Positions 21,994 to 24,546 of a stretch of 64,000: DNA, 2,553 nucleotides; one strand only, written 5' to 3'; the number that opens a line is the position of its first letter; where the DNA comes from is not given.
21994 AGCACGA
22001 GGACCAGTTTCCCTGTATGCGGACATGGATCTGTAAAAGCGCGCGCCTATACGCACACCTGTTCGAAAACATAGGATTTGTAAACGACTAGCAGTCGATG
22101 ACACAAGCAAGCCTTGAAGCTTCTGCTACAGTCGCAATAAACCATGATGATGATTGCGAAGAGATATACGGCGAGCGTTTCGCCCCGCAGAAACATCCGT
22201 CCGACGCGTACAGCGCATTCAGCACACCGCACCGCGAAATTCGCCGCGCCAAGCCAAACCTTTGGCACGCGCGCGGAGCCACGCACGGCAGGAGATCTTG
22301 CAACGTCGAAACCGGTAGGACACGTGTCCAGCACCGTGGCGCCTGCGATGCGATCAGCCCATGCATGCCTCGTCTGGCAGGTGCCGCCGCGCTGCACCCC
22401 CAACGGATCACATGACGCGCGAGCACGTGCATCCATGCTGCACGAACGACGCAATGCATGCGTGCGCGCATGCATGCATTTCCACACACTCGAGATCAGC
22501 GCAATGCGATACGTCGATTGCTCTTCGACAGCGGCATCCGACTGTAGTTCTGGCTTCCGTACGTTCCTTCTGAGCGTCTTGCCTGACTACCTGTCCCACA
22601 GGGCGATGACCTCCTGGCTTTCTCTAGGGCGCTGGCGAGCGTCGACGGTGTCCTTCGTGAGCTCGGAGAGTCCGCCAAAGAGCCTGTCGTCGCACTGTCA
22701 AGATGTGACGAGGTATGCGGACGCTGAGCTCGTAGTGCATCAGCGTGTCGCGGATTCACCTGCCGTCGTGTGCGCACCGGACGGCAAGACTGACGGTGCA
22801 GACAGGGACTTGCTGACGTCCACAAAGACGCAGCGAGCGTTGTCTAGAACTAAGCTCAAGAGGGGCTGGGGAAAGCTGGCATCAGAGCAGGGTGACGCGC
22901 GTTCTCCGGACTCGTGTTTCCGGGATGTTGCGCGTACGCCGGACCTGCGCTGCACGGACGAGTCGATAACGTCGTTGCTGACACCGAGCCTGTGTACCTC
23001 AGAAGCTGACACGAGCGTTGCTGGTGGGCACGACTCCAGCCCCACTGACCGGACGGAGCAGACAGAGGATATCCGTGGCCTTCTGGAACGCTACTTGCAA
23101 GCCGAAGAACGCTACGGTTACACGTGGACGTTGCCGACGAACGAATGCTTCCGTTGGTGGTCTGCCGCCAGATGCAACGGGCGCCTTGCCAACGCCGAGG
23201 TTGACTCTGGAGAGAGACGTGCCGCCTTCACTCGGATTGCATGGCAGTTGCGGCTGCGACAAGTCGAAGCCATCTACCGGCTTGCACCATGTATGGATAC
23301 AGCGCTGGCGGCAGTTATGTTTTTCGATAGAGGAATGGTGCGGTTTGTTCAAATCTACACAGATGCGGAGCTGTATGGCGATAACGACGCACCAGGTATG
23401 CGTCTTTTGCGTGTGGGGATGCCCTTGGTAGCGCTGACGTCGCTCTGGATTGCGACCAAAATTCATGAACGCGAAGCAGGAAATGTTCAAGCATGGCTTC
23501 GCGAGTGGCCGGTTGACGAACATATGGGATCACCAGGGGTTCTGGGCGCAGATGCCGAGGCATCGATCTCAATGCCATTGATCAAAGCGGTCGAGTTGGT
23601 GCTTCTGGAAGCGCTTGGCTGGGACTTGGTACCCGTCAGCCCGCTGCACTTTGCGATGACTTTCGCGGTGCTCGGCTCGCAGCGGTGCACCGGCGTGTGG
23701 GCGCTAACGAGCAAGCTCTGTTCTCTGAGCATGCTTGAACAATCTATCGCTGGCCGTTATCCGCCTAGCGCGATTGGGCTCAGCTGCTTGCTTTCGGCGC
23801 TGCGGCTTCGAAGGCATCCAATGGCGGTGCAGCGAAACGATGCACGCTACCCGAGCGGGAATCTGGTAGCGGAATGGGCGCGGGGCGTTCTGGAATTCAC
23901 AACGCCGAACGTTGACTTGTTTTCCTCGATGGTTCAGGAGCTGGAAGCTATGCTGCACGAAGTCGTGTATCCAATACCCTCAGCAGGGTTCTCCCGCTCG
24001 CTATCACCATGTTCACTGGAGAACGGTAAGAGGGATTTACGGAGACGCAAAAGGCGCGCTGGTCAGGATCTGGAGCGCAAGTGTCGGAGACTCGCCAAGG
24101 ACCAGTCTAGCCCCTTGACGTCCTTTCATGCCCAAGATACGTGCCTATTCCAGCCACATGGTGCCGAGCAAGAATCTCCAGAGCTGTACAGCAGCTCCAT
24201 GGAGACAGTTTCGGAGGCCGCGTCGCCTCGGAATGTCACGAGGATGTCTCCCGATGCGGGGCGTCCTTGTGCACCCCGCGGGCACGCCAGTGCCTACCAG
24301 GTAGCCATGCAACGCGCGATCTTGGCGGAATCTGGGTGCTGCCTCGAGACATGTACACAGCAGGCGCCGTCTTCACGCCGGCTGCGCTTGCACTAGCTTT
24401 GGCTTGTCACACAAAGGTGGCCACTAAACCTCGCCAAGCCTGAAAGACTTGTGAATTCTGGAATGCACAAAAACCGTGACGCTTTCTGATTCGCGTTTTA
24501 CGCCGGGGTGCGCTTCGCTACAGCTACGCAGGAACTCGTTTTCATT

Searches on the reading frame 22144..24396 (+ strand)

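Call 87: search_protein_families(library=pfam, proteins=[window:22144-24396:+], max_evalue=0.00001)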
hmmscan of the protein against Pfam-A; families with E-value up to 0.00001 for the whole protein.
window:22144-24396:+ (750 aa): 0 families

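Call 99: search_protein_families(library=pfam, proteins=[window:22144-24396:+], max_evalue=0.001)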
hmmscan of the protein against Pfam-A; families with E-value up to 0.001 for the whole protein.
window:22144-24396:+ (750 aa): 1 family
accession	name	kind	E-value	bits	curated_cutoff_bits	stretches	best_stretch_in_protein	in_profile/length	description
PF00134.28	Cyclin_N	-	0.00053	20.1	23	0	426-495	73-126/127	Cyclin, N-terminal domain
